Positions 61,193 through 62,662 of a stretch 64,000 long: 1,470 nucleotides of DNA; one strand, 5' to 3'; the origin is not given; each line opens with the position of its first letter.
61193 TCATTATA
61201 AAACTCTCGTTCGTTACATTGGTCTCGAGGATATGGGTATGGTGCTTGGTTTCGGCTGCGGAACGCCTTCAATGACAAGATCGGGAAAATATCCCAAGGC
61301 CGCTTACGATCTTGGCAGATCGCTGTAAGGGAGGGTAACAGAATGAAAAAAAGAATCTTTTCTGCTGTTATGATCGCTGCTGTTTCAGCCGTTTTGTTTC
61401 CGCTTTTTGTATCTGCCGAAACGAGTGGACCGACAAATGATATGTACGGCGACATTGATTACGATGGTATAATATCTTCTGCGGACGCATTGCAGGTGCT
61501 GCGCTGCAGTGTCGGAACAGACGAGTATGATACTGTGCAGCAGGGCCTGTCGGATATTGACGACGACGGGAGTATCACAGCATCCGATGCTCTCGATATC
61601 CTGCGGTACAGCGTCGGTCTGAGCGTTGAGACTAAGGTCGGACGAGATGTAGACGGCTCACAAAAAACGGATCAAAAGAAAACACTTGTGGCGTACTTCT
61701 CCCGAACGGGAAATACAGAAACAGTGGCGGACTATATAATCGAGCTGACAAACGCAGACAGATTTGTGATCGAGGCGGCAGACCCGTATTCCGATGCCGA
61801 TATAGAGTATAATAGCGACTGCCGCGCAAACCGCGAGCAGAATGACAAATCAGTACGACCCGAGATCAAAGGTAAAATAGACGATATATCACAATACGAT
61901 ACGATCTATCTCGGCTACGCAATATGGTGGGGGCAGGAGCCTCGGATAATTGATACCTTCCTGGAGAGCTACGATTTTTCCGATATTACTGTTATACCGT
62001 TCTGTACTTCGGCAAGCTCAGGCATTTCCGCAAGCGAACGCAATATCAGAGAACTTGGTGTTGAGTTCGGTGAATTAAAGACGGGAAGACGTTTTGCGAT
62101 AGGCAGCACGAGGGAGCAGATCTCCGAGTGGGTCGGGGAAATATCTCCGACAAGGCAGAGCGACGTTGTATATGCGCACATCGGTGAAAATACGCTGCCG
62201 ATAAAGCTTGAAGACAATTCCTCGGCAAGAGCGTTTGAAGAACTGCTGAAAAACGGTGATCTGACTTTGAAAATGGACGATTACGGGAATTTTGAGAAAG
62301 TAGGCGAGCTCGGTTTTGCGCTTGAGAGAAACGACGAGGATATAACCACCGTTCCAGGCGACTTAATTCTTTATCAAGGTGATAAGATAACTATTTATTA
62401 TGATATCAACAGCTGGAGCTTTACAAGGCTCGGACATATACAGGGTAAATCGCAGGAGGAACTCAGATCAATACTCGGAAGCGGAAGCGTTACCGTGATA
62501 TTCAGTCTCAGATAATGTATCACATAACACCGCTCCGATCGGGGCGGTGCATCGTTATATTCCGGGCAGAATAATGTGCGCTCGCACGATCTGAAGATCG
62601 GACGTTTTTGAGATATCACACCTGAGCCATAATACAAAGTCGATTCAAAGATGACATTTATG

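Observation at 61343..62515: A flavodoxin carried on a dockerin: a redox cofactor protein addressed to a cohesin scaffold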

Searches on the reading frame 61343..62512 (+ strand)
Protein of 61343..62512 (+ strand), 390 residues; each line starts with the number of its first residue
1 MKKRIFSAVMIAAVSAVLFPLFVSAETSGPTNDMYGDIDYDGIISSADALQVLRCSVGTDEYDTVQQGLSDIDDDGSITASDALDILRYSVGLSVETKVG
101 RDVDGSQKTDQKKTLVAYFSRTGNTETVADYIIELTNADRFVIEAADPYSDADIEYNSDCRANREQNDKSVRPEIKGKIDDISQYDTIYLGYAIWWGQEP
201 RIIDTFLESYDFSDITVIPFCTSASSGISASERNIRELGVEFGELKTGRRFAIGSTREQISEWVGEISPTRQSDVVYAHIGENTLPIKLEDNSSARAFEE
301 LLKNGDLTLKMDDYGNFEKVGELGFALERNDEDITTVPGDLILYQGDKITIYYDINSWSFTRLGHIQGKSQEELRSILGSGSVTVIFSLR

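Call 3: search_protein_families(library=pfam, proteins=[window:61343-62512:+], max_evalue=0.01)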
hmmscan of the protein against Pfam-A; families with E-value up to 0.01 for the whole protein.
window:61343-62512:+ (390 aa): 5 families
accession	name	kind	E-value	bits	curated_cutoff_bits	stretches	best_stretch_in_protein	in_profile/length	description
PF12682.12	Flavodoxin_4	-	2.1e-39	134.9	24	1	113-266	1-154/155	Flavodoxin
PF18050.6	Cyclophil_like2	-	3.9e-21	75.7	22.7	1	280-387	3-114/115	Cyclophilin-like family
PF00404.24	Dockerin_1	-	4.2e-06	27.3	22.9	1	35-86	1-52/57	Dockerin type I domain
PF12724.12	Flavodoxin_5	-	0.00013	22.8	27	0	115-139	1-25/145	Flavodoxin domain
PF12641.12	Flavodoxin_3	-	0.00063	20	27.5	0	115-145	1-33/160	Flavodoxin domain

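Call 4: search_protein_families(library=ncbifam, proteins=[window:61343-62512:+], max_evalue=0.01)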
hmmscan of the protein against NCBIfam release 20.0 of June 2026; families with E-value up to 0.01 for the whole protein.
window:61343-62512:+ (390 aa): 3 families
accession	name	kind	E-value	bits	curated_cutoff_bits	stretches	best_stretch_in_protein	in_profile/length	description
NF005501.0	PRK07116.1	subfamily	1.3e-49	167.7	198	1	111-267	3-159/161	flavodoxin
NF005389.0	PRK06934.1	equivalog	6.5e-22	77.9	172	1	121-240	69-185/221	flavodoxin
NF038196.1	ferrodoxin_EFR1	subfamily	0.0004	20.5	75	0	117-145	2-30/242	EFR1 family ferrodoxin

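Call 5: search_solved_structures(query=window:61343-62512:+, max_evalue=0.01, show_alignments=3)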
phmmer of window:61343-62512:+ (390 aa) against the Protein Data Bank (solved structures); distinct sequences matched with E-value up to 0.01: 4.
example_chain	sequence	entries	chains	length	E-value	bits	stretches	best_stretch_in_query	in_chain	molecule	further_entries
4j8p_A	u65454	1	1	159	2.5e-32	115.8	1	112-264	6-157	Flavodoxin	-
3klb_A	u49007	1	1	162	1.6e-29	106.6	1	111-266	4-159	Putative Flavoprotein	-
4ici_A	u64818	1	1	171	1e-28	103.9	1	108-238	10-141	Putative flavoprotein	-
2mwm_A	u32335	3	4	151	7.3e-08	35.3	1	112-230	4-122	Putative trp repressor binding protein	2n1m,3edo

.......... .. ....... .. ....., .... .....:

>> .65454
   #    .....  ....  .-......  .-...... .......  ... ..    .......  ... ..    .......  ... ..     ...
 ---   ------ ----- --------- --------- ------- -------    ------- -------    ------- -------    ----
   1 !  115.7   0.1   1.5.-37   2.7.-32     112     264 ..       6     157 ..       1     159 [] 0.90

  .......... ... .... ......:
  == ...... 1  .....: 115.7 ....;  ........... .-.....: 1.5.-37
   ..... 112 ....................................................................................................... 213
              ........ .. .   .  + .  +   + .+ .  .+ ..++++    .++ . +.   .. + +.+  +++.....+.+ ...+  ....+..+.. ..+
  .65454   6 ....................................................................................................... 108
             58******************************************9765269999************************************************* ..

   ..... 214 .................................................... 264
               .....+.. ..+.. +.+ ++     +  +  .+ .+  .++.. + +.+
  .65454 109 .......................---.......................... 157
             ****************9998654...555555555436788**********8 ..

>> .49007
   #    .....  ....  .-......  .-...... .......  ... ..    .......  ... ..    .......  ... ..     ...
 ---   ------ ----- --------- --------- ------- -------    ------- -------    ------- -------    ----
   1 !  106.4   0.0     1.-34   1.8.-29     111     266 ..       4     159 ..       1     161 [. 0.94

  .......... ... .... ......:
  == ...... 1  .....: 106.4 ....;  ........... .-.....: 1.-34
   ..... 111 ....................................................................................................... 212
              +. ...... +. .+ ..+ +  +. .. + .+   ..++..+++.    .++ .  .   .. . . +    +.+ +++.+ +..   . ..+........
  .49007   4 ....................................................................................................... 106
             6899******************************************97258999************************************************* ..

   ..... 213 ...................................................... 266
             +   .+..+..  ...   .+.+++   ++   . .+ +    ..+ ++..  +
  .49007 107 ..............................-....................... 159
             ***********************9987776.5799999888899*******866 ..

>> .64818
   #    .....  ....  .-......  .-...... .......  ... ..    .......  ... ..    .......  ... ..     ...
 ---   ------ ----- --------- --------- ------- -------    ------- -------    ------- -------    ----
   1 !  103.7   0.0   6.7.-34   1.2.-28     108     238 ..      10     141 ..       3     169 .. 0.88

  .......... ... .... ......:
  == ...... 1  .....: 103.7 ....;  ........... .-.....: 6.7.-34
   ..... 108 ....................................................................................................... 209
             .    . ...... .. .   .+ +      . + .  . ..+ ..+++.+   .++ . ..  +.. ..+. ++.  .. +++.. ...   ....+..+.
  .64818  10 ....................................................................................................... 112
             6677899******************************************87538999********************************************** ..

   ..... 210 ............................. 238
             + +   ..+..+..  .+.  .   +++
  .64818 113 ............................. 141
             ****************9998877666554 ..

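Call 6: find_homologous_proteins(query=window:61343-62512:+)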
Query window:61343-62512:+ (390 aa): 3639 proteins with E <= 0.001 among 8000 candidates; the best 120 are listed.
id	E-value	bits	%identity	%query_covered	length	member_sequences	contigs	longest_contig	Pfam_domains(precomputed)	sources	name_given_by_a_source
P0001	5.7e-238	807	95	100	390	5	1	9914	PF00404.25,PF12682.13,PF18050.7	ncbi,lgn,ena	-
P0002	7.4e-151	521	62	97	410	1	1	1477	PF00404.25,PF12682.13,PF18050.7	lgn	-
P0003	1.2e-150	520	57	100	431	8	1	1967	PF00404.25,PF12682.13,PF18050.7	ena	-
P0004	3.7e-148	512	57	100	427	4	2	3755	PF00404.25,PF12682.13,PF18050.7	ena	-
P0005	2.1e-118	414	51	72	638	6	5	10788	PF12724.13,PF12682.13,PF02368.25,PF18050.7,PF26918.1,PF12641.13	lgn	-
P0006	4.0e-116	406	46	73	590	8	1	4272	PF02525.23,PF12724.13,PF03358.21,PF12682.13,PF18050.7,PF12641.13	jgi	jgi:flavodoxin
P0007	2.6e-115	404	47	70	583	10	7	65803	PF12724.13,PF12682.13,PF18050.7,PF12641.13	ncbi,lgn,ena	-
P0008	1.6e-113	398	50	72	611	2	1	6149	PF12724.13,PF12682.13,PF02368.25,PF18050.7,PF12641.13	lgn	-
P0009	1.6e-107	378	61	73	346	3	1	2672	PF12682.13,PF18050.7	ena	-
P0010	1.9e-107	378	63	71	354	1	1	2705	PF12724.13,PF12682.13,PF18050.7,PF12641.13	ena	-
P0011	3.0e-107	377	64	71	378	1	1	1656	PF12724.13,PF12682.13,PF18050.7,PF12641.13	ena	-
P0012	4.0e-107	377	63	71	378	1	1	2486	PF12724.13,PF12682.13,PF18050.7,PF12641.13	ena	-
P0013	4.2e-107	377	63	71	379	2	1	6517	PF12724.13,PF12682.13,PF18050.7,PF12641.13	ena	-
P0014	5.7e-107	376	63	71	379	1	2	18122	PF12724.13,PF12682.13,PF18050.7,PF12641.13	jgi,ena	-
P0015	6.2e-107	376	63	71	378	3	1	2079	PF12724.13,PF12682.13,PF18050.7,PF12641.13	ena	-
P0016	1.4e-106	375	62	71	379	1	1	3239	PF12724.13,PF12682.13,PF18050.7,PF12641.13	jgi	jgi:flavodoxin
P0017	1.7e-106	375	63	71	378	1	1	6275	PF12724.13,PF12682.13,PF18050.7,PF12641.13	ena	-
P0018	2.0e-106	375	57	82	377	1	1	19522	PF12724.13,PF12682.13,PF18050.7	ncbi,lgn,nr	ncbi:MAG: flavodoxin [Ruminococcus sp.]|nr:flavodoxin [Ruminococcus sp.]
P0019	2.5e-106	374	63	71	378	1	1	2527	PF12724.13,PF12682.13,PF18050.7,PF12641.13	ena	-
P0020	2.7e-106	374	62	73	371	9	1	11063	PF12682.13,PF18050.7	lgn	-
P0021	3.2e-106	374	60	76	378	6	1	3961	PF12724.13,PF12682.13,PF18050.7,PF12641.13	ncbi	-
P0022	3.8e-106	374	62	71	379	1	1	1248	PF12724.13,PF12682.13,PF18050.7,PF12641.13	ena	-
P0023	5.8e-106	373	61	73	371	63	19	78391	PF12682.13,PF18050.7,PF12641.13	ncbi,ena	-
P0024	5.8e-106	373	62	73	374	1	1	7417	PF12682.13,PF18050.7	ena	-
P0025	6.3e-106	373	62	71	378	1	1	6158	PF12724.13,PF12682.13,PF18050.7,PF12641.13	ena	-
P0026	6.4e-106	373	62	71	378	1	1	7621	PF12724.13,PF12682.13,PF18050.7,PF12641.13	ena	-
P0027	7.2e-106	373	62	71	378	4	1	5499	PF12724.13,PF12682.13,PF18050.7,PF12641.13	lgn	-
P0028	8.6e-106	372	50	99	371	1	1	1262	PF12682.13,PF18050.7,PF12641.13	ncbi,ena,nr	ncbi:MAG: hypothetical protein K2G62_02635 [Oscillospiraceae bacterium]|nr:hypothetical protein [Osc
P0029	8.6e-106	372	58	79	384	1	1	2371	PF12724.13,PF12682.13,PF18050.7,PF12641.13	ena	-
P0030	9.2e-106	372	63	71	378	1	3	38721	PF12724.13,PF12682.13,PF18050.7,PF12641.13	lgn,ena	-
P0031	9.5e-106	372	62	71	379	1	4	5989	PF12724.13,PF12682.13,PF18050.7,PF12641.13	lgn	-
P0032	9.6e-106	372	63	71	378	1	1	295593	PF12724.13,PF12682.13,PF18050.7,PF12641.13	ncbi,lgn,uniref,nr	ncbi:flavodoxin [Ruminococcus flavefaciens]|uniref:flavodoxin n=1 Tax=Ruminococcus flavefaciens TaxI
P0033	1.0e-105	372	63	71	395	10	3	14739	PF12724.13,PF12682.13,PF18050.7,PF12641.13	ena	-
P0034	1.1e-105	372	62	71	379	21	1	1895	PF12724.13,PF12682.13,PF18050.7,PF12641.13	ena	-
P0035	1.2e-105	372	61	73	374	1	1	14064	PF12682.13,PF18050.7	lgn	-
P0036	2.3e-105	371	62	71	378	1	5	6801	PF12724.13,PF12682.13,PF18050.7,PF12641.13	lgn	-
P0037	2.3e-105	371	60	74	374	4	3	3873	PF12682.13,PF18050.7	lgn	-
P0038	2.4e-105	371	62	71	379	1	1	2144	PF12724.13,PF12682.13,PF18050.7,PF12641.13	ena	-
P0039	2.6e-105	371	62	71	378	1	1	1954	PF12724.13,PF12682.13,PF18050.7,PF12641.13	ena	-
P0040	2.6e-105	371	62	71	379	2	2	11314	PF12724.13,PF12682.13,PF18050.7,PF12641.13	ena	-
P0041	2.7e-105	371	62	71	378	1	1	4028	PF12724.13,PF12682.13,PF18050.7,PF12641.13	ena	-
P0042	2.7e-105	371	62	71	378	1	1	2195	PF12724.13,PF12682.13,PF18050.7,PF12641.13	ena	-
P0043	2.7e-105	371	62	71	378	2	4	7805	PF12724.13,PF12682.13,PF18050.7,PF12641.13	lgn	-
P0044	2.9e-105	371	60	74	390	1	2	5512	PF12682.13,PF18050.7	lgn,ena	-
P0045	3.1e-105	371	62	71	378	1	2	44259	PF12724.13,PF12682.13,PF18050.7,PF12641.13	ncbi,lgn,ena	-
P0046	3.2e-105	371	62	71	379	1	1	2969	PF12724.13,PF12682.13,PF18050.7,PF12641.13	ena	-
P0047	3.3e-105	371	62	71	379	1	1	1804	PF12724.13,PF12682.13,PF18050.7,PF12641.13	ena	-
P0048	3.3e-105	371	62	71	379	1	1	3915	PF12724.13,PF12682.13,PF18050.7,PF12641.13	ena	-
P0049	3.4e-105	370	62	71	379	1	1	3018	PF12724.13,PF12682.13,PF18050.7,PF12641.13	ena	-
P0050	3.4e-105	370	62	71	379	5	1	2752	PF12724.13,PF12682.13,PF18050.7,PF12641.13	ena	-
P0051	3.4e-105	370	62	71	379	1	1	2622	PF12724.13,PF12682.13,PF18050.7,PF12641.13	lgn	-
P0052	3.6e-105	370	62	71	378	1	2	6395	PF12724.13,PF12682.13,PF18050.7,PF12641.13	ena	-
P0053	3.6e-105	370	62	71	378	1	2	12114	PF12724.13,PF12682.13,PF18050.7,PF12641.13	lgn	-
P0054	3.7e-105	370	59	75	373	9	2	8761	PF12724.13,PF12682.13,PF18050.7,PF12641.13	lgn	-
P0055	4.0e-105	370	62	71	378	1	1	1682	PF12724.13,PF12682.13,PF18050.7,PF12641.13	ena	-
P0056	4.1e-105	370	62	71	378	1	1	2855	PF12724.13,PF12682.13,PF18050.7,PF12641.13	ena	-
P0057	4.2e-105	370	62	71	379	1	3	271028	PF12724.13,PF12682.13,PF18050.7,PF12641.13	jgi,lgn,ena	-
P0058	4.3e-105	370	62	71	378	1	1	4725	PF12724.13,PF12682.13,PF18050.7,PF12641.13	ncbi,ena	-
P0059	5.0e-105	370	62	71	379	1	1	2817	PF12724.13,PF12682.13,PF18050.7,PF12641.13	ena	-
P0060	5.0e-105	370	63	71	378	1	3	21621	PF12724.13,PF12682.13,PF18050.7,PF12641.13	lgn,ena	-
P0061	5.2e-105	370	62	71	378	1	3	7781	PF12724.13,PF12682.13,PF18050.7,PF12641.13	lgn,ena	-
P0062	5.3e-105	370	62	71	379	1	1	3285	PF12724.13,PF12682.13,PF18050.7,PF12641.13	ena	-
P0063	5.4e-105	370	62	71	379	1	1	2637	PF12724.13,PF12682.13,PF18050.7,PF12641.13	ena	-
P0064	5.4e-105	370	62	71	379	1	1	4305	PF12724.13,PF12682.13,PF18050.7,PF12641.13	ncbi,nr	ncbi:MAG: hypothetical protein II388_03385 [Clostridia bacterium]|nr:hypothetical protein [Clostridi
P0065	5.4e-105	370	62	71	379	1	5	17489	PF12724.13,PF12682.13,PF18050.7,PF12641.13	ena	-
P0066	5.4e-105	370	62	71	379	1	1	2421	PF12724.13,PF12682.13,PF18050.7,PF12641.13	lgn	-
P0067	5.7e-105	370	58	76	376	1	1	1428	PF12724.13,PF12682.13,PF18050.7,PF12641.13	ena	-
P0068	5.9e-105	370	62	71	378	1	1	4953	PF12724.13,PF12682.13,PF18050.7,PF12641.13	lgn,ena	-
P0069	6.1e-105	370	61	73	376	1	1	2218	PF12682.13,PF18050.7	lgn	-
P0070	6.5e-105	370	62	71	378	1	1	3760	PF12724.13,PF12682.13,PF18050.7,PF12641.13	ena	-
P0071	6.7e-105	370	62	71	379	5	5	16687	PF12724.13,PF12682.13,PF18050.7,PF12641.13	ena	-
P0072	7.4e-105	369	62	71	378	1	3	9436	PF12724.13,PF12682.13,PF18050.7,PF12641.13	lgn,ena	-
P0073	7.5e-105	369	61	73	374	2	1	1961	PF12682.13,PF18050.7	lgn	-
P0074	7.5e-105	369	58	76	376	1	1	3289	PF12724.13,PF12682.13,PF18050.7,PF12641.13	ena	-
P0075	7.8e-105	369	61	71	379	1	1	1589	PF12724.13,PF12682.13,PF18050.7,PF12641.13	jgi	-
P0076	8.6e-105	369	58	76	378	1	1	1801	PF12724.13,PF12682.13,PF18050.7,PF12641.13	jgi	jgi:flavodoxin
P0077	1.0e-104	369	62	71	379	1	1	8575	PF12724.13,PF12682.13,PF18050.7,PF12641.13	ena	-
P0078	1.0e-104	369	56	82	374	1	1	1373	PF12724.13,PF12682.13,PF18050.7,PF12641.13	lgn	-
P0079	1.1e-104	369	62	71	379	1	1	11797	PF12724.13,PF12682.13,PF18050.7,PF12641.13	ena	-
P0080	1.1e-104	369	62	71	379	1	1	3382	PF12724.13,PF12682.13,PF18050.7,PF12641.13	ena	-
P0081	1.1e-104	369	62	71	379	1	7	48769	PF12724.13,PF12682.13,PF18050.7,PF12641.13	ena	-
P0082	1.1e-104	369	62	71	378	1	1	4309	PF12682.13,PF18050.7,PF12641.13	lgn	-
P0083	1.1e-104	369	62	71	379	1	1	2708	PF12724.13,PF12682.13,PF18050.7,PF12641.13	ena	-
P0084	1.2e-104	369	62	71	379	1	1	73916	PF12724.13,PF12682.13,PF18050.7,PF12641.13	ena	-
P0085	1.2e-104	369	62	71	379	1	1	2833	PF12724.13,PF12682.13,PF18050.7,PF12641.13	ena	-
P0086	1.2e-104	369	62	71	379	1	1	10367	PF12724.13,PF12682.13,PF18050.7,PF12641.13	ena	-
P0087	1.4e-104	368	62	71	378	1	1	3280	PF12724.13,PF12682.13,PF18050.7,PF12641.13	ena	-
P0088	1.4e-104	368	62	71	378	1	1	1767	PF12724.13,PF12682.13,PF18050.7,PF12641.13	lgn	-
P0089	1.4e-104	368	56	82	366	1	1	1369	PF12724.13,PF12682.13,PF18050.7,PF12641.13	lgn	-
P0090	1.4e-104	368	62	71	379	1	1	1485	PF12724.13,PF12682.13,PF18050.7,PF12641.13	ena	-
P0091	1.5e-104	368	62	71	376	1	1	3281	PF12724.13,PF12682.13,PF18050.7,PF12641.13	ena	-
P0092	1.6e-104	368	62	71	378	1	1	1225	PF12724.13,PF12682.13,PF18050.7,PF12641.13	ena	-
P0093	1.6e-104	368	62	71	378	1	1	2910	PF12724.13,PF12682.13,PF18050.7,PF12641.13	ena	-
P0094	1.6e-104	368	62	71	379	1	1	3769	PF12724.13,PF12682.13,PF18050.7,PF12641.13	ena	-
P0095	1.7e-104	368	63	71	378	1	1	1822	PF12724.13,PF12682.13,PF18050.7,PF12641.13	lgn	-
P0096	1.9e-104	368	62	71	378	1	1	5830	PF12724.13,PF12682.13,PF18050.7,PF12641.13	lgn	-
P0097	1.9e-104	368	62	71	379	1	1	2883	PF12724.13,PF12682.13,PF18050.7,PF12641.13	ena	-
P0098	1.9e-104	368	62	71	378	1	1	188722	PF12724.13,PF12682.13,PF18050.7,PF12641.13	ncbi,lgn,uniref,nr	ncbi:flavodoxin [Ruminococcus flavefaciens]|uniref:Flavodoxin n=1 Tax=Ruminococcus flavefaciens TaxI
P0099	2.0e-104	368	62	71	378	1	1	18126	PF12724.13,PF12682.13,PF18050.7,PF12641.13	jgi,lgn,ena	-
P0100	2.0e-104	368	61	73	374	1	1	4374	PF12682.13,PF18050.7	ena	-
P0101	2.1e-104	368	62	71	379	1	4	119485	PF12724.13,PF12682.13,PF18050.7,PF12641.13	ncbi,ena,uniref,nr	ncbi:MAG: hypothetical protein IKW96_04735 [Ruminococcus sp.]|uniref:flavodoxin n=1 Tax=Ruminococcus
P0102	2.2e-104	368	62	71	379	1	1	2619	PF12724.13,PF12682.13,PF18050.7,PF12641.13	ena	-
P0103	2.5e-104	368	62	71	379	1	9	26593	PF12724.13,PF12682.13,PF18050.7,PF12641.13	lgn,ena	-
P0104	2.8e-104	367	62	71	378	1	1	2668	PF12724.13,PF12682.13,PF18050.7,PF12641.13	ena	-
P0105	3.1e-104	367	58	76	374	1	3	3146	PF12724.13,PF12682.13,PF18050.7,PF12641.13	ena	-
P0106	3.5e-104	367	58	76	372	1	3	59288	PF12682.13,PF18050.7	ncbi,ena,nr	ncbi:MAG: hypothetical protein IJ055_09020 [Oscillospiraceae bacterium]|nr:hypothetical protein [Osc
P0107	3.6e-104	367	62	71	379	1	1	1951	PF12724.13,PF12682.13,PF18050.7,PF12641.13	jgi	-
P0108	3.6e-104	367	62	71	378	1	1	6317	PF12724.13,PF12682.13,PF18050.7,PF12641.13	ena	-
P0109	3.8e-104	367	60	74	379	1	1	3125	PF12724.13,PF12682.13,PF18050.7,PF12641.13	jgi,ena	-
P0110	3.9e-104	367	62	71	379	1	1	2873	PF12682.13,PF18050.7,PF12641.13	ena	-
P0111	4.6e-104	367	62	71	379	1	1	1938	PF12724.13,PF12682.13,PF18050.7,PF12641.13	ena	-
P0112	4.8e-104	367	62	71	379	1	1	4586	PF12724.13,PF12682.13,PF18050.7,PF12641.13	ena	-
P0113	4.9e-104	367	62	71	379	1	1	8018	PF12724.13,PF12682.13,PF18050.7,PF12641.13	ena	-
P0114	4.9e-104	367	62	71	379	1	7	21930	PF12724.13,PF12682.13,PF18050.7,PF12641.13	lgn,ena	-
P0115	5.0e-104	367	62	71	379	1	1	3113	PF12724.13,PF12682.13,PF18050.7,PF12641.13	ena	-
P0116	5.4e-104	367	62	71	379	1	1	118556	PF12724.13,PF12682.13,PF18050.7,PF12641.13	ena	-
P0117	5.4e-104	367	62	71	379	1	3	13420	PF12724.13,PF12682.13,PF18050.7,PF12641.13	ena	-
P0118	5.7e-104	366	61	73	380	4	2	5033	PF12724.13,PF12682.13,PF18050.7,PF12641.13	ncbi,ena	-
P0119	5.7e-104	366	61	71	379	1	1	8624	PF12724.13,PF12682.13,PF18050.7,PF12641.13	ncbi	-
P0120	5.8e-104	366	61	71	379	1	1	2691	PF12724.13,PF12682.13,PF18050.7,PF12641.13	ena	-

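Call 11: find_related_loci(query=window:61343-62512:+, collection=genome_contigs, flank=10000)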
Query window:61343-62512:+ (390 aa) in genome_contigs; peptide patterns used: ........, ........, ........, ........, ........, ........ (x = any residue, [..] = any of these).
104 stretches matched a pattern; 59 encode a relative of the query (tblastn E <= 1e-3); 59 distinct loci.
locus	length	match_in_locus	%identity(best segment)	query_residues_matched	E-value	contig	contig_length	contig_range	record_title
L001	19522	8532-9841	57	71-390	1e-112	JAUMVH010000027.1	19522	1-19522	MAG: Ruminococcus sp. isolate S12M_St_23 NODE_1311_length_19522_cov_5.960754, whole genome shotgun sequence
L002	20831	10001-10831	63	114-388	4e-111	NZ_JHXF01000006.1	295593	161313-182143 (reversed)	Ruminococcus flavefaciens MA2007 T497DRAFT_scaffold00004.4_C, whole genome shotgun sequence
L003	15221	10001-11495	62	113-388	4e-110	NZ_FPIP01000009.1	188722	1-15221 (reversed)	Ruminococcus flavefaciens strain YL228, whole genome shotgun sequence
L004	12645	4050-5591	62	111-389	9e-110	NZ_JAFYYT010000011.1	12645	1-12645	MAG: Ruminococcus sp. isolate RGIG7544 Water_buffalos_Omasum-1__c105278, whole genome shotgun sequence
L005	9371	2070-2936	61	102-388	7e-110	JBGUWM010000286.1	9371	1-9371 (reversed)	MAG: Acutalibacteraceae bacterium isolate ruminal_MAG_77 ruminal_MAG_77_contig_0286, whole genome shotgun sequence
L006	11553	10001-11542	62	111-389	5e-109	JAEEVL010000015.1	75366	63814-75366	MAG: Ruminococcus sp. isolate Tb.RUG.452 NODE_979_length_75366_cov_2.009184, whole genome shotgun sequence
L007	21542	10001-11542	62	111-389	1e-108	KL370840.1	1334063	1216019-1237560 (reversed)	Ruminococcus flavefaciens MC2020 genomic scaffold T490DRAFT_scaffold00001.1, whole genome shotgun sequence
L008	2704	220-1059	61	111-388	1e-111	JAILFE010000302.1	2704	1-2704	MAG: Oscillospiraceae bacterium isolate RUI064 k141_15253403_flag=1_multi=6.9742_len=2704, whole genome shotgun sequence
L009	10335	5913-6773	59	106-390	1e-107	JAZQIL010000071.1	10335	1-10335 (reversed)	MAG: Oscillospiraceae bacterium isolate T1900044625_TS20190091.MAGScoT_cleanbin_000006 SGB_928_k141_879532, whole genome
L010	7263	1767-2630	56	103-390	2e-106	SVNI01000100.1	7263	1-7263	MAG: Ruminococcus sp. isolate SIG535 NODE_4256_length_7263_cov_3.087949, whole genome shotgun sequence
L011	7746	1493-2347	60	107-389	4e-106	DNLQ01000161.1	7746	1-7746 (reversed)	MAG TPA_asm: Ruminococcus sp. isolate UBA9748 contig_275542, whole genome shotgun sequence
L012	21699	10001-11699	60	107-390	5e-106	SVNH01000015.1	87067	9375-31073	MAG: Ruminococcus flavefaciens isolate SIG534 NODE_449_length_87067_cov_12.042465, whole genome shotgun sequence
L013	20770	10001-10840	59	111-388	2e-103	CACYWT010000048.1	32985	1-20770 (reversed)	MAG: uncultured Ruminococcus sp. isolate RUG12347 genome assembly, contig: RUG12347_asm_48, whole genome shotgun sequenc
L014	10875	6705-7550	57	111-390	8e-102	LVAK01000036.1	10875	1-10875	MAG: Clostridiales bacterium Firm_05 _contig_16203, whole genome shotgun sequence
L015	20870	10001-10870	54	103-390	2e-101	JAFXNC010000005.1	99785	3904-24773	MAG: Ruminococcus sp. isolate RGIG6565 Sheep_Reticulum-5__c151, whole genome shotgun sequence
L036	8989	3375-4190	47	1-275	2e-68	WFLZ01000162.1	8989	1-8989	MAG: Clostridia bacterium isolate MAG226 MERGED_368024, whole genome shotgun sequence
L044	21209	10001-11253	60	101-272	1e-62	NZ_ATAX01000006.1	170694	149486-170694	Ruminococcus flavefaciens 007c Rf007c_contig00014, whole genome shotgun sequence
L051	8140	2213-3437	42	3-268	4e-50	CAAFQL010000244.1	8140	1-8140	MAG TPA_asm: Ruminococcaceae bacterium, isolate HGM13210, WGS project CAAFQL010000000 data, contig: SRS259562_11_k89_782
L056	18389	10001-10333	57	279-389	4e-35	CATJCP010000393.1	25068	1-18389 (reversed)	MAG: uncultured Oscillospiraceae bacterium isolate iMGMC-155_1678881731 genome assembly, contig: MegahitA5_18975, whole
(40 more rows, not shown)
